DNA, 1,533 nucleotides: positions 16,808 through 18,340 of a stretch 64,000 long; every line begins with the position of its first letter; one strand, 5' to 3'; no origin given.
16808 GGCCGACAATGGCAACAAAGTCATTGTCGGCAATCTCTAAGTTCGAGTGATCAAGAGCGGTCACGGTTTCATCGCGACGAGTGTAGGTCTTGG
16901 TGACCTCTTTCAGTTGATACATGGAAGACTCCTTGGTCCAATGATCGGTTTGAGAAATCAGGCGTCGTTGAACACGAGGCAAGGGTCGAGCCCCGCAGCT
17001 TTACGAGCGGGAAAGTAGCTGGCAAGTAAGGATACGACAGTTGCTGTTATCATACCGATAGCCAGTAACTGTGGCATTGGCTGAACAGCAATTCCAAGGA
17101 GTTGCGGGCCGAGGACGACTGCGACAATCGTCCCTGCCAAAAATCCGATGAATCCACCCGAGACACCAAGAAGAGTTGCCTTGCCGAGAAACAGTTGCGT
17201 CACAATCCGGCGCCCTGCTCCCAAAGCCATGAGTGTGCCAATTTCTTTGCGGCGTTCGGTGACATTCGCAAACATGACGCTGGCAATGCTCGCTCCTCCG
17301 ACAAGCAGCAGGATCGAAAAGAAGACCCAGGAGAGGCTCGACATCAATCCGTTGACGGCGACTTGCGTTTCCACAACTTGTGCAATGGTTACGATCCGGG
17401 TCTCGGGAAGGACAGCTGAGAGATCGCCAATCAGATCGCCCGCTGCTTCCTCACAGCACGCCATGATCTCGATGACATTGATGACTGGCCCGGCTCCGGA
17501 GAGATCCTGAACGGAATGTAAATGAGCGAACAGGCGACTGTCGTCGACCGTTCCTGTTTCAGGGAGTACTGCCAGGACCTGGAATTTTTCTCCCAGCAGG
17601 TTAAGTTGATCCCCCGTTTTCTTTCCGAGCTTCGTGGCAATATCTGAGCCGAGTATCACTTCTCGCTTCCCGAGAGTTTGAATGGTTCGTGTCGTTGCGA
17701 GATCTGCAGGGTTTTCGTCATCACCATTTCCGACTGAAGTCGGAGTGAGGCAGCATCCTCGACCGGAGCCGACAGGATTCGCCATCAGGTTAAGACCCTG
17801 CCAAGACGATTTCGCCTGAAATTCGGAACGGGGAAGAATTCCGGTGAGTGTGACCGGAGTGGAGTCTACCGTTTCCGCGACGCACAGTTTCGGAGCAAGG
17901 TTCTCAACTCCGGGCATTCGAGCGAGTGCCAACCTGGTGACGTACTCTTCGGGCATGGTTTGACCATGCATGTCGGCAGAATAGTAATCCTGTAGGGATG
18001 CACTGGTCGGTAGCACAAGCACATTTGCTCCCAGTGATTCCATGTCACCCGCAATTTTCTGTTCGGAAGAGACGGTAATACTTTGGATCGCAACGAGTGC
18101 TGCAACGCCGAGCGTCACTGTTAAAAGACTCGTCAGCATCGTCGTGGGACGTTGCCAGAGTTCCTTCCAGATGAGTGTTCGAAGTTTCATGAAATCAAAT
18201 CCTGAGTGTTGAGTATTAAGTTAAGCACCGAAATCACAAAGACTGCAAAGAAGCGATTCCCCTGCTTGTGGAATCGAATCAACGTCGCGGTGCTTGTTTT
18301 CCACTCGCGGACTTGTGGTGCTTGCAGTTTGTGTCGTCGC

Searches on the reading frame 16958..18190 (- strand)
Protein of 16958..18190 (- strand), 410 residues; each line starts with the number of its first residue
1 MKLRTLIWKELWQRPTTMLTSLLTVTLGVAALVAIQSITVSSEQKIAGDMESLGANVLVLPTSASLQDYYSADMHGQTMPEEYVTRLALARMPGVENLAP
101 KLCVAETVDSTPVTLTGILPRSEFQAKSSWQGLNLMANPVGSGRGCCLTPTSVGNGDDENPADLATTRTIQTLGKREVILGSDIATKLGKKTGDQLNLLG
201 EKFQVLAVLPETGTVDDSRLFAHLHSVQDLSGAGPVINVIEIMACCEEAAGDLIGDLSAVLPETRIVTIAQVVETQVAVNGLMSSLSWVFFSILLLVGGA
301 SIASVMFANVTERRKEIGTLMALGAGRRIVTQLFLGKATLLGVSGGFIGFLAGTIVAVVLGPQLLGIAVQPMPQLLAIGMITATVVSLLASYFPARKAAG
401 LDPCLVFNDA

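Call 83: search_protein_families(library=pfam, proteins=[window:16958-18190:-], max_evalue=0.00001)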
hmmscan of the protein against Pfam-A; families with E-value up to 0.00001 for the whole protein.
window:16958-18190:- (410 aa): 2 families
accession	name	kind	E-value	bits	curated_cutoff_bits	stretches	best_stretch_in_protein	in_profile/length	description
PF02687.27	FtsX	-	3.3e-17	63.1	25.5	1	289-402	2-119/120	FtsX-like permease C-terminal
PF12704.14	MacB_PCD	-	6.1e-15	56.5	27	1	20-234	3-181/207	MacB-like periplasmic core domain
